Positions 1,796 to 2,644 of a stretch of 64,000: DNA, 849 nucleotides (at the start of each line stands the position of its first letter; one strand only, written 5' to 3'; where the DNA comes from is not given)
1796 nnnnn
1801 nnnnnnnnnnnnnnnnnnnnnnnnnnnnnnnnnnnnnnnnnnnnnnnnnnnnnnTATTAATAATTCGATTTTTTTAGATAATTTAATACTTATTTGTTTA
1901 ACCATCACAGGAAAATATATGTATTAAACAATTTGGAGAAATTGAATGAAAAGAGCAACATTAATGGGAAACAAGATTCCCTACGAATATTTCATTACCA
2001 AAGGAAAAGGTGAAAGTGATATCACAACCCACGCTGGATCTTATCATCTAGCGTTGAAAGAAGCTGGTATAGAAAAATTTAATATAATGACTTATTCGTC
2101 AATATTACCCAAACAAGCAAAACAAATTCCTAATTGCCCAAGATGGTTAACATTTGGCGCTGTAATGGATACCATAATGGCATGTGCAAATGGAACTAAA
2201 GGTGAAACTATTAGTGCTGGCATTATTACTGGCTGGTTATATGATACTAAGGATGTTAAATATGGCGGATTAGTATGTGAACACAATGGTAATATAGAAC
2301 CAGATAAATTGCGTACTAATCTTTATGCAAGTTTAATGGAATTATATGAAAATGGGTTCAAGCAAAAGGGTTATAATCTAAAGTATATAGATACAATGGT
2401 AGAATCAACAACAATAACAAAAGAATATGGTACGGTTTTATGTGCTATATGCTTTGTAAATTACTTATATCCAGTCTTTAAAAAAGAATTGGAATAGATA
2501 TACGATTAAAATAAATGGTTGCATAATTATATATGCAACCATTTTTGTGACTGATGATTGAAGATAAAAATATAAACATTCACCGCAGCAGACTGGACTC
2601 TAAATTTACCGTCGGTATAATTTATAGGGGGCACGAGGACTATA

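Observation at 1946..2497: Phage-encoded pyruvoyl-dependent arginine decarboxylase-like gene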

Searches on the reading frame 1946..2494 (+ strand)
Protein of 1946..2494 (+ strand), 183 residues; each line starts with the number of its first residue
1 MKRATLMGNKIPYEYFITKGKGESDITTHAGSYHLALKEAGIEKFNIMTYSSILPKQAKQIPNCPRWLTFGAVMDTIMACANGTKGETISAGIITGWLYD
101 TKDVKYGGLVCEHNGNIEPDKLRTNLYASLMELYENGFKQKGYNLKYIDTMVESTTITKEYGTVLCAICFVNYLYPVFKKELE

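Call 3: search_protein_families(library=pfam, proteins=[window:1946-2494:+], max_evalue=0.01)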
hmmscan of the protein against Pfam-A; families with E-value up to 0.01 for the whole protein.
window:1946-2494:+ (183 aa): 1 family
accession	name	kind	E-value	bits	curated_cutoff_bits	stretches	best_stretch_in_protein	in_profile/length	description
PF01862.21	PvlArgDC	-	5.6e-30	104.8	22.7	1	11-171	1-161/161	Pyruvoyl-dependent arginine decarboxylase (PvlArgDC)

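Call 4: search_protein_families(library=ncbifam, proteins=[window:1946-2494:+], max_evalue=0.01)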
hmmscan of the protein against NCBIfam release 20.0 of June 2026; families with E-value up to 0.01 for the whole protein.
window:1946-2494:+ (183 aa): 2 families
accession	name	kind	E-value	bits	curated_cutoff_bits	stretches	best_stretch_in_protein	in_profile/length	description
TIGR00286.1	TIGR00286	equivalog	1e-17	64.3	106.95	1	10-171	1-151/152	pyruvoyl-dependent arginine decarboxylase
NF009064.0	PRK12398.1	equivalog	5.3e-13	49.3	207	1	10-171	5-164/165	pyruvoyl-dependent arginine decarboxylase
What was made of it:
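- On Archaeal PdaD equivalog (NCBIfam TIGR00286 / NF009064): 64.3 against 106.95 and 49.3 against 207 (call 4).
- Closest known: Methanocaldococcus jannaschii PdaD. Different: Below the TIGR00286 and NF009064 equivalog cutoffs (call 4).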

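Call 5: search_protein_families(library=phrogs, proteins=[window:1946-2494:+], max_evalue=0.001)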
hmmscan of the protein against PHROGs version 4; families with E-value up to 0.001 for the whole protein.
window:1946-2494:+ (183 aa): 0 families

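Call 6: search_solved_structures(query=window:1946-2494:+, max_evalue=1, show_alignments=3)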
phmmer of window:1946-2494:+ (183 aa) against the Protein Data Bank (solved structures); distinct sequences matched with E-value up to 1: 6.
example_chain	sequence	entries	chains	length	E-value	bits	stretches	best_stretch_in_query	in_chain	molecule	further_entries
1n2m_A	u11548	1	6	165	3e-08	36.7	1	15-159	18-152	Pyruvoyl-dependent arginine decarboxylase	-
2qqd_C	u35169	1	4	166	1.5e-07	34.4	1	15-159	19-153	Pyruvoyl-dependent arginine decarboxylase (EC 4.1.1.19) (PvlArgDC)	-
1mt1_B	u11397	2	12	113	0.0027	20.5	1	53-162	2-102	PYRUVOYL-DEPENDENT ARGININE DECARBOXYLASE ALPHA CHAIN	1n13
2qqd_B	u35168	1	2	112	0.0039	20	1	53-162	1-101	Pyruvoyl-dependent arginine decarboxylase (EC 4.1.1.19) (PvlArgDC)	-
2qqc_B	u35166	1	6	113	0.0071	19.2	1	53-162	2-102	Pyruvoyl-dependent arginine decarboxylase subunit alpha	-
3ebw_A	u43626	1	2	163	0.87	12.4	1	71-108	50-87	Per a 4 allergen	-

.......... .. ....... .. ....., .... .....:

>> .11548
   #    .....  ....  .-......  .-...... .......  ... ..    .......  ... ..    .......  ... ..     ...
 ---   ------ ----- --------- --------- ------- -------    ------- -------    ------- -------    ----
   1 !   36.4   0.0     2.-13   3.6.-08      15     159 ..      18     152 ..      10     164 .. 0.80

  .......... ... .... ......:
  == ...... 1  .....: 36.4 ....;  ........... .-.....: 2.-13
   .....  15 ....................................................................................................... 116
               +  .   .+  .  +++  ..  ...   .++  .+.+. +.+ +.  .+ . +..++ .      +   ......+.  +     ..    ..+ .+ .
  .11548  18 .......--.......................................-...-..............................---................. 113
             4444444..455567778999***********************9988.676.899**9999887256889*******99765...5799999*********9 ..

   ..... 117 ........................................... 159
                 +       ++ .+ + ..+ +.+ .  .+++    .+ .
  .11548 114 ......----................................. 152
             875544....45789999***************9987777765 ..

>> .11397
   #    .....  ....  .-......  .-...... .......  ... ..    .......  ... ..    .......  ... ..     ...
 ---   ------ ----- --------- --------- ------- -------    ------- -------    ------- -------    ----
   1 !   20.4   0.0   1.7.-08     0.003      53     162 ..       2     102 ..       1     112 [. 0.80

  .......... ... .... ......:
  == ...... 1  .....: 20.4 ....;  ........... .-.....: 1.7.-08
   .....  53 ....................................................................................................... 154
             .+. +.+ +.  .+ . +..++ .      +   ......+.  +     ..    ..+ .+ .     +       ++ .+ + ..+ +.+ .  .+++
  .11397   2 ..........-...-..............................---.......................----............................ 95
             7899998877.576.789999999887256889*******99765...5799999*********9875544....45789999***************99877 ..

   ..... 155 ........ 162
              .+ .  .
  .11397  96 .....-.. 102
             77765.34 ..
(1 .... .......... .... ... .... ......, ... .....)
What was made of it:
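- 2096..2101 (+): Codons TCG TCA for Ser51-Ser52, the predicted serinolysis site. Ser52 would become the pyruvoyl cofactor. Aligns to Mj Ser52-Ser53 (S53A in 1n2m) in call 6.
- On Pfam PF01862 (PvlArgDC superfamily): Asn46 and Glu112 (call 6).
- Closest known: Methanocaldococcus jannaschii PdaD. Same: Same Ser-Ser cleavage site, Asn and Glu (call 6).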

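Call 8: search_dna_similar(query=window:1946-2494:+, collection=phages, mode=protein, max_rows=40, max_evalue=0.001)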
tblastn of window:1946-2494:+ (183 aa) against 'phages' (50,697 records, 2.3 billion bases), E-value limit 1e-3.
No match.

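Call 14: find_homologous_proteins(query=window:1946-2494:+, max_evalue=0.001)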
Query window:1946-2494:+ (183 aa): 1500 proteins with E <= 0.001 among 1521 candidates; the best 120 are listed.
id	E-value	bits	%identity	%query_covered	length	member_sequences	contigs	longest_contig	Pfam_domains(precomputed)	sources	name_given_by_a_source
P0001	4.9e-121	419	100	100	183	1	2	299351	PF01862.22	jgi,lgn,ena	jgi:arginine decarboxylase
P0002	7.1e-62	226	61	97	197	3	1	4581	PF01862.22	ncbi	-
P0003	1.5e-60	222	61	96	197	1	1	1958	PF01862.22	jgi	jgi:arginine decarboxylase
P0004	2.7e-60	221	62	96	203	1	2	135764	PF01862.22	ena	-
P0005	3.2e-60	221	62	96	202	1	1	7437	PF01862.22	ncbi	-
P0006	5.9e-60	220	61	96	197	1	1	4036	PF01862.22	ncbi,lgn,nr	ncbi:MAG: pyruvoyl-dependent arginine decarboxylase [Bacteroidetes bacterium]|nr:pyruvoyl-dependent 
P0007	7.4e-60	220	60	96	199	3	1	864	PF01862.22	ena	-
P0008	3.1e-59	218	59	97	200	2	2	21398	PF01862.22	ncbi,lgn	-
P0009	5.9e-59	217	59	97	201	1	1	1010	PF01862.22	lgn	-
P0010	6.1e-59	217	62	96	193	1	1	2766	PF01862.22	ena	-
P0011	8.5e-59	216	56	97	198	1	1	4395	PF01862.22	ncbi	-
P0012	9.1e-59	216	59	97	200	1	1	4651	PF01862.22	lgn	-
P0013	1.0e-58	216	59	96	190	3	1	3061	PF01862.22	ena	-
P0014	1.0e-58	216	57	98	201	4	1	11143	PF01862.22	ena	-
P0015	1.1e-58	216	61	97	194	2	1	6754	PF01862.22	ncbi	-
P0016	1.4e-58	215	59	95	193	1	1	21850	PF01862.22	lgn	-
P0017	2.0e-58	215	59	97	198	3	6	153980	PF01862.22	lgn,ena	-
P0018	2.4e-58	215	58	98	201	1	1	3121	PF01862.22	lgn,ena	-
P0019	3.6e-58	214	56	98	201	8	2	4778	PF01862.22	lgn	-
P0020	3.6e-58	214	59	97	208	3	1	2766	PF01862.22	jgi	-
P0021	3.7e-58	214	59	95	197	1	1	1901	PF01862.22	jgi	-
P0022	3.8e-58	214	60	95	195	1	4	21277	PF01862.22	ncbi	-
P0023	4.1e-58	214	58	97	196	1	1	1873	PF01862.22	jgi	jgi:arginine decarboxylase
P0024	4.2e-58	214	58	96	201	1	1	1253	PF01862.22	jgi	jgi:arginine decarboxylase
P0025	5.4e-58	214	59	97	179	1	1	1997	PF01862.22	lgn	-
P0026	7.1e-58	213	59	97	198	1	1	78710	PF01862.22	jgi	jgi:arginine decarboxylase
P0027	7.3e-58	213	59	97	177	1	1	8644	PF01862.22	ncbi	-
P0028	7.5e-58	213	63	95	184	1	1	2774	PF01862.22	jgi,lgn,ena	-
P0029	7.9e-58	213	60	96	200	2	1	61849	PF01862.22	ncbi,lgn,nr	ncbi:MAG: pyruvoyl-dependent arginine decarboxylase [Bacteroidales bacterium]|nr:pyruvoyl-dependent 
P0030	8.5e-58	213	58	95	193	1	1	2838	PF01862.22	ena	-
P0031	8.7e-58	213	59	94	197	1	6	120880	PF01862.22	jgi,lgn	-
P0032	9.8e-58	213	59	96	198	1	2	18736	PF01862.22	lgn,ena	-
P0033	1.0e-57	213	59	96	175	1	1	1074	PF01862.22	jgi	jgi:arginine decarboxylase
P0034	1.1e-57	213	59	95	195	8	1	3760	PF01862.22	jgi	jgi:arginine decarboxylase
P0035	1.2e-57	212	59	97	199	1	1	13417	PF01862.22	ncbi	-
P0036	1.6e-57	212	57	98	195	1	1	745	PF01862.22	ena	-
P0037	2.0e-57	212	60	95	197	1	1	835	PF01862.22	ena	-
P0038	2.2e-57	212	59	96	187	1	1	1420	PF01862.22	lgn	-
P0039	2.2e-57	212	57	97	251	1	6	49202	PF01862.22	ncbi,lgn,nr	ncbi:pyruvoyl-dependent arginine decarboxylase [Candidatus Woesearchaeota archaeon]|nr:pyruvoyl-depe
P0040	2.5e-57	211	58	96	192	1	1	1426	PF01862.22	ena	-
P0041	3.1e-57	211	59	96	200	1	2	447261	PF01862.22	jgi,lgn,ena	-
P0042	3.3e-57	211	60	94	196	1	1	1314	PF01862.22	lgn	-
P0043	3.5e-57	211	59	96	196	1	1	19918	PF01862.22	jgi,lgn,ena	-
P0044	3.7e-57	211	58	97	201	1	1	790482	PF01862.22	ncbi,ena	-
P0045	3.7e-57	211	58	97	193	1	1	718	PF01862.22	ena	-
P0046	4.0e-57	211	60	93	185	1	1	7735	PF01862.22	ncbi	-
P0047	4.2e-57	211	59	96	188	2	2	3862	PF01862.22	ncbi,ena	-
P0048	4.3e-57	211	59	97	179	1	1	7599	PF01862.22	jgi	jgi:arginine decarboxylase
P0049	4.6e-57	211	58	97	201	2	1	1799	PF01862.22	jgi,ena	-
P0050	4.9e-57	210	56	98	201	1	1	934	PF01862.22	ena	-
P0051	5.5e-57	210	56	96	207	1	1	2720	PF01862.22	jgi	jgi:arginine decarboxylase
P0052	5.8e-57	210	58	95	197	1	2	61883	PF01862.22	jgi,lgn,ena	-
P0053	6.0e-57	210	59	96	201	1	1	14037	PF01862.22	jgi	jgi:arginine decarboxylase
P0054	6.5e-57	210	59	98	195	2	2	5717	PF01862.22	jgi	-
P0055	6.7e-57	210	58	96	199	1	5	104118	PF01862.22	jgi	jgi:arginine decarboxylase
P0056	6.8e-57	210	57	97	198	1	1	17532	PF01862.22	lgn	-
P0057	6.9e-57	210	58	99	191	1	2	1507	PF01862.22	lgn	-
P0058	7.5e-57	210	59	97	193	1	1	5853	PF01862.22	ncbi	-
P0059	8.3e-57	210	58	96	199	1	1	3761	PF01862.22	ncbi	-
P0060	8.8e-57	210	59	97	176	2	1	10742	PF01862.22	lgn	-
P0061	9.0e-57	210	59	96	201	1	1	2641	PF01862.22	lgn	-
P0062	9.0e-57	210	60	97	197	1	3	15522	PF01862.22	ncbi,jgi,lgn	jgi:arginine decarboxylase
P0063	1.2e-56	209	57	97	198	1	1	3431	PF01862.22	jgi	-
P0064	1.3e-56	209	58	96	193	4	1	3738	PF01862.22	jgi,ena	-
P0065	1.4e-56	209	56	97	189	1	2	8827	PF01862.22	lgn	-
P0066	1.5e-56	209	59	98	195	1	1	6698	PF01862.22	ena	-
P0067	1.5e-56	209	58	95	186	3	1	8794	PF01862.22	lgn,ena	-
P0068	1.5e-56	209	59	98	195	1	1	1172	PF01862.22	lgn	-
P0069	1.6e-56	209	57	96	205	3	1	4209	PF01862.22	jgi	jgi:arginine decarboxylase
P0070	1.8e-56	209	57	98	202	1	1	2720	PF01862.22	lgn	-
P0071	1.8e-56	209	57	97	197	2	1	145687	PF01862.22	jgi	jgi:arginine decarboxylase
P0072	1.9e-56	209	57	97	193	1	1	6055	PF01862.22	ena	-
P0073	2.1e-56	208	56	97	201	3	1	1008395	PF01862.22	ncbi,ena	-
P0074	2.1e-56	208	58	97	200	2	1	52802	PF01862.22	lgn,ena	-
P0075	2.3e-56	208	59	96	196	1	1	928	PF01862.22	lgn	-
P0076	2.3e-56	208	58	97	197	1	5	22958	PF01862.22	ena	-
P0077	2.3e-56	208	56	97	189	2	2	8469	PF01862.22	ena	-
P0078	2.3e-56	208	57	98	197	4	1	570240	PF01862.22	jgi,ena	-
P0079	2.5e-56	208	56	97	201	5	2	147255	PF01862.22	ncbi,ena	-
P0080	2.7e-56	208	60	97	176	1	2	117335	PF01862.22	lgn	-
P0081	2.9e-56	208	60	96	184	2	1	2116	PF01862.22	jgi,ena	-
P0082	3.0e-56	208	57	96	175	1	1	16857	PF01862.22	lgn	-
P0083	3.5e-56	208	56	99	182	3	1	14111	PF01862.22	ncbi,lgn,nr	ncbi:MAG: pyruvoyl-dependent arginine decarboxylase [Candidatus Cloacimonadales bacterium]|nr:pyruvo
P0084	3.6e-56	208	59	95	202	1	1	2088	PF01862.22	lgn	-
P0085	3.6e-56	208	56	98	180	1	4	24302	PF01862.22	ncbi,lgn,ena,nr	ncbi:MAG: pyruvoyl-dependent arginine decarboxylase [Bacteriovoracaceae bacterium]|nr:pyruvoyl-depen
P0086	3.8e-56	208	59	95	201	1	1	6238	PF01862.22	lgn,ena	-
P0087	4.0e-56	207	59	97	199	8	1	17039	PF01862.22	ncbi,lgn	ncbi:MAG: pyruvoyl-dependent arginine decarboxylase [Bacteroidales bacterium]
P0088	4.3e-56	207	57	97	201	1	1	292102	PF01862.22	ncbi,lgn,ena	-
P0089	4.4e-56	207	57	97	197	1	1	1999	PF01862.22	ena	-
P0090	5.1e-56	207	59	98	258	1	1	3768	PF01862.22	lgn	-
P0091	5.1e-56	207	56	97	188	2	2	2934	PF01862.22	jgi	jgi:arginine decarboxylase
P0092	5.5e-56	207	59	97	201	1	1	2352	PF01862.22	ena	-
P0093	5.6e-56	207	59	96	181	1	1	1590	PF01862.22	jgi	jgi:arginine decarboxylase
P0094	5.8e-56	207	57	97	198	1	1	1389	PF01862.22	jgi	jgi:arginine decarboxylase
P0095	5.9e-56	207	56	97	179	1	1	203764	PF01862.22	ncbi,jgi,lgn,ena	ncbi:MAG: pyruvoyl-dependent arginine decarboxylase [Candidatus Pacearchaeota archaeon]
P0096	6.1e-56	207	54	97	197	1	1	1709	PF01862.22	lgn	-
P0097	6.3e-56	207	54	98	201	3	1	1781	PF01862.22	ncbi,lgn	-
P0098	6.6e-56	207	57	98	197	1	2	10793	PF01862.22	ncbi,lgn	ncbi:MAG: hypothetical protein Kow0068_16730 [Marinilabiliales bacterium]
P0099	6.6e-56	207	58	96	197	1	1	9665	PF01862.22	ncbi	-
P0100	6.8e-56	207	58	97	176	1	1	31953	PF01862.22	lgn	-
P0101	6.9e-56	207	57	96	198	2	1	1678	PF01862.22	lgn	-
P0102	7.2e-56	207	57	96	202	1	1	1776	PF01862.22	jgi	jgi:arginine decarboxylase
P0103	7.2e-56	207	60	97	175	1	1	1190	PF01862.22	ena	-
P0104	7.4e-56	207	58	99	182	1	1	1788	PF01862.22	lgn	-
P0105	8.2e-56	206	59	96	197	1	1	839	PF01862.22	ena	-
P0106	8.5e-56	206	57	96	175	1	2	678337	PF01862.22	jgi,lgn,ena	jgi:arginine decarboxylase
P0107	8.9e-56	206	59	97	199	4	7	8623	PF01862.22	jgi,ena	jgi:arginine decarboxylase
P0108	9.5e-56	206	58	96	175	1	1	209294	PF01862.22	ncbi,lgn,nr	ncbi:MAG: hypothetical protein KatS3mg002_0504 [Candidatus Woesearchaeota archaeon]|nr:MAG: hypothet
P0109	9.5e-56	206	58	98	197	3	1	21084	PF01862.22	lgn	-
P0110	9.7e-56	206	59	96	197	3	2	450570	PF01862.22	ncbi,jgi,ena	-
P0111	9.9e-56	206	56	96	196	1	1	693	PF01862.22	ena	-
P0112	1.0e-55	206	57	96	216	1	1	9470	PF01862.22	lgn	-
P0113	1.0e-55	206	58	93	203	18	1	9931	PF01862.22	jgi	-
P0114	1.1e-55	206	60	96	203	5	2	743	PF01862.22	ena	-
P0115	1.1e-55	206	60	96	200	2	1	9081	PF01862.22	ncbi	-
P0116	1.1e-55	206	59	95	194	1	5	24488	PF01862.22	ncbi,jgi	-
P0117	1.1e-55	206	56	97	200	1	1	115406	PF01862.22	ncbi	-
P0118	1.1e-55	206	60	94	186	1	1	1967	PF01862.22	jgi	jgi:arginine decarboxylase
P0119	1.2e-55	206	60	94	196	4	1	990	PF01862.22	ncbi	-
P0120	1.2e-55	206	59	95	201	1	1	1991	PF01862.22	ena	-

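Call 15: find_related_loci(query=window:1946-2494:+, collection=viral_contigs, flank=8000)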
Query window:1946-2494:+ (183 aa) in viral_contigs; peptide patterns used: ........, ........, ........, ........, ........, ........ (x = any residue, [..] = any of these).
5 stretches matched a pattern; 1 encode a relative of the query (tblastn E <= 1e-3); 1 distinct loci.
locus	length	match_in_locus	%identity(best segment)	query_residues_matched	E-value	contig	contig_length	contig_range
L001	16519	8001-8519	57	1-176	1e-63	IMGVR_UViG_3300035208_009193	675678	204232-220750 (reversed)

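Call 16: find_encoding_contigs(protein=P0001, flank=10000, max_places=4)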
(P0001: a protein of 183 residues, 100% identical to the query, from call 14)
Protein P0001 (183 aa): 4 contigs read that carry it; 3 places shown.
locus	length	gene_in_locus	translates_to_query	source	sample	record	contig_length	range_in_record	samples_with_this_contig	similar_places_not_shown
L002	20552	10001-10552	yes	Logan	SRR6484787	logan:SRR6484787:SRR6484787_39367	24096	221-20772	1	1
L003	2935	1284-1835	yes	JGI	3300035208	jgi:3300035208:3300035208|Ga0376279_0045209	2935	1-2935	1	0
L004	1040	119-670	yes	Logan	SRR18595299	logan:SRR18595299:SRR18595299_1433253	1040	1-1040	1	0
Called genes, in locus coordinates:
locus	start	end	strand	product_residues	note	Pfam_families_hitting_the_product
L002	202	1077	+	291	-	-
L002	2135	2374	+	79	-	-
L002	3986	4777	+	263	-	PF25283:DUF7873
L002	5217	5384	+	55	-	-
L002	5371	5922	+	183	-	-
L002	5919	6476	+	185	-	-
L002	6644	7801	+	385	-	PF00963:Cohesin (faint)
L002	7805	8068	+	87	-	-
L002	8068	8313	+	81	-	PF13223:DUF4031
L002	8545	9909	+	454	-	PF13191:AAA_16 (faint), PF00004:AAA (weak)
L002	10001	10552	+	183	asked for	PF01862:PvlArgDC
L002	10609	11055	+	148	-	-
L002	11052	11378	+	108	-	-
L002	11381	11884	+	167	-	-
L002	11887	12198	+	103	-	-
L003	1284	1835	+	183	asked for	PF01862:PvlArgDC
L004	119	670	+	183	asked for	PF01862:PvlArgDC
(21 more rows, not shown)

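Call 30: find_encoding_contigs(protein=P0073, flank=6000, max_places=2)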
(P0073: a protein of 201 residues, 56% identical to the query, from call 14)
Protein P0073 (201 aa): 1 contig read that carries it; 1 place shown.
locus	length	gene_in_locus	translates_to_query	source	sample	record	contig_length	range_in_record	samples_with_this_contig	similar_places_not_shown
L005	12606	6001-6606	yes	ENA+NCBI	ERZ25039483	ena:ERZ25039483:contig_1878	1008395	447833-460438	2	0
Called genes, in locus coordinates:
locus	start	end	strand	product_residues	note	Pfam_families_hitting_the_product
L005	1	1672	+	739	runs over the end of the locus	PF13328:HD_4, PF01966:HD (weak), PF04607:RelA_SpoT, PF02824:TGS, PF28438:RelA_RIS, PF13291:ACT_4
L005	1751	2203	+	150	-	PF01475:FUR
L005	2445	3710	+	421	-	PF00709:Adenylsucc_synt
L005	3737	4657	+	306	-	PF19777:DUF6263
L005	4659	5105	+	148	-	-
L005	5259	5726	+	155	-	PF11396:PepSY_like (weak)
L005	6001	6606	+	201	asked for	PF01862:PvlArgDC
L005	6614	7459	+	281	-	PF00491:Arginase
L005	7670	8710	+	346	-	PF01916:DS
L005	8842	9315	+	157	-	-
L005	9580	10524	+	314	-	PF00291:PALP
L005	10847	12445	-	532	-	-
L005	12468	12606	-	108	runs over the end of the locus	-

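Call 31: find_encoding_contigs(protein=P0029, flank=6000, max_places=2)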
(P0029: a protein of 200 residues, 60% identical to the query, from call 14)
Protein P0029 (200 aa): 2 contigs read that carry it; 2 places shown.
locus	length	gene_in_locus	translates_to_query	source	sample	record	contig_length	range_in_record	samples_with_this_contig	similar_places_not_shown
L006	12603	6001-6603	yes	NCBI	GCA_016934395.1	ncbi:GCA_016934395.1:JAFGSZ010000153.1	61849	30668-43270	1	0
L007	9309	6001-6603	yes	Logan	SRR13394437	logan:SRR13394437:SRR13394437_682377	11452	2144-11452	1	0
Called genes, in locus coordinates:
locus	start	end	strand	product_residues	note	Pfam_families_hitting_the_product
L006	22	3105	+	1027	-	PF00873:ACR_tran, PF03176:MMPL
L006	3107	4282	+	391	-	PF02321:OEP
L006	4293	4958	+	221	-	PF01545:Cation_efflux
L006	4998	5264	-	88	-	-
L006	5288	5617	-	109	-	PF01740:STAS, PF13466:STAS_2 (weak)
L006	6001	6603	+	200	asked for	PF01862:PvlArgDC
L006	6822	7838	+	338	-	PF01916:DS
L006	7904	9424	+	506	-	PF00583:Acetyltransf_1 (weak), PF00795:CN_hydrolase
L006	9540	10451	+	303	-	PF00582:Usp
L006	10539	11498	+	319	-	PF01699:Na_Ca_ex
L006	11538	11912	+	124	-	PF08818:DUF1801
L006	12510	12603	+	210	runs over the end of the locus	PF01810:LysE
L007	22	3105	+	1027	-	PF00873:ACR_tran, PF03176:MMPL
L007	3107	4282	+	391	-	PF02321:OEP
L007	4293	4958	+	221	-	PF01545:Cation_efflux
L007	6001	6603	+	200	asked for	PF01862:PvlArgDC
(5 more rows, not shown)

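Call 32: find_encoding_contigs(protein=P0085, flank=6000, max_places=2)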
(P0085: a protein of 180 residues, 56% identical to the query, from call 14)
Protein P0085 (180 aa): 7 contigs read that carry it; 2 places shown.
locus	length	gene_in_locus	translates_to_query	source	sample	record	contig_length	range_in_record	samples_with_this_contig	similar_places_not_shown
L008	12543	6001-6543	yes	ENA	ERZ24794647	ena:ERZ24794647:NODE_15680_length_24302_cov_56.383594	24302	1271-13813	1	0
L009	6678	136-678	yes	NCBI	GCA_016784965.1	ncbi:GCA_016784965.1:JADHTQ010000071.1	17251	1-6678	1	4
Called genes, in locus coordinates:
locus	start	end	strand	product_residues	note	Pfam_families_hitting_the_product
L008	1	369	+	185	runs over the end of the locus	-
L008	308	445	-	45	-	-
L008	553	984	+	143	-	-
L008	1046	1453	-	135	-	-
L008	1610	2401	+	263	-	PF00561:Abhydrolase_1 (faint), PF12146:Hydrolase_4 (faint), PF00756:Esterase, PF10503:Esterase_PHB, PF20434:BD-FAE (faint), PF00326:Peptidase_S9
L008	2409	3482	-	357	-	-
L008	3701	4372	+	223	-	-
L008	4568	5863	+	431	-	PF00089:Trypsin, PF13365:Trypsin_2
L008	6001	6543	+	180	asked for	PF01862:PvlArgDC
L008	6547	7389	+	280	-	PF00491:Arginase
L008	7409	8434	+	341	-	PF01916:DS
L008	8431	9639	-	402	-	PF00282:Pyridoxal_deC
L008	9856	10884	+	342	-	-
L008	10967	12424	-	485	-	PF00672:HAMP (weak), PF00512:HisKA, PF02518:HATPase_c, PF14501:HATPase_c_5 (weak)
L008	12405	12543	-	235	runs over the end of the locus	PF12974:Phosphonate-bd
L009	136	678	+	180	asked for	PF01862:PvlArgDC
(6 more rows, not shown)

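Call 33: find_encoding_contigs(protein=P0095, flank=6000, max_places=2)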
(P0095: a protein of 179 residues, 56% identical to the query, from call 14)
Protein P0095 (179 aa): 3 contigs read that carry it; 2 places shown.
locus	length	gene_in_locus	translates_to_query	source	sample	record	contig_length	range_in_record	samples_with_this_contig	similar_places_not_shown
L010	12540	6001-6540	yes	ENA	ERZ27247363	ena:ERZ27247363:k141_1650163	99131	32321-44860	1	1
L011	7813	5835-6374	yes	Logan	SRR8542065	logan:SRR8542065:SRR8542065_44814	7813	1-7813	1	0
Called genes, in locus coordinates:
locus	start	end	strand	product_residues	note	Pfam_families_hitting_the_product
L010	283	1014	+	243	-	-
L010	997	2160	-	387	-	PF04055:Radical_SAM, PF13353:Fer4_12, PF13186:SPASM (weak)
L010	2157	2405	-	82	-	-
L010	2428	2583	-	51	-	-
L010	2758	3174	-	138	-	PF01092:Ribosomal_S6e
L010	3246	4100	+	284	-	PF00724:Oxidored_FMN (faint), PF01207:Dus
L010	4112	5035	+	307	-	PF00413:Peptidase_M10, PF07705:CARDB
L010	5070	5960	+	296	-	PF05569:Peptidase_M56 (weak), PF01435:Peptidase_M48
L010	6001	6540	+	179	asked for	PF01862:PvlArgDC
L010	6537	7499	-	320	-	PF01946:Thi4 (weak), PF00890:FAD_binding_2 (faint), PF01134:GIDA (faint), PF03486:HI0933_like (faint), PF07992:Pyr_redox_2, PF13738:Pyr_redox_3, PF00070:Pyr_redox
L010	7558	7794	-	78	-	-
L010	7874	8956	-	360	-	PF00091:Tubulin, PF12327:FtsZ_C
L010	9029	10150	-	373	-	PF04041:Glyco_hydro_130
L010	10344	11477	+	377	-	PF00579:tRNA-synt_1b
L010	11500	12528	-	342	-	PF04055:Radical_SAM, PF13186:SPASM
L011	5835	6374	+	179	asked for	PF01862:PvlArgDC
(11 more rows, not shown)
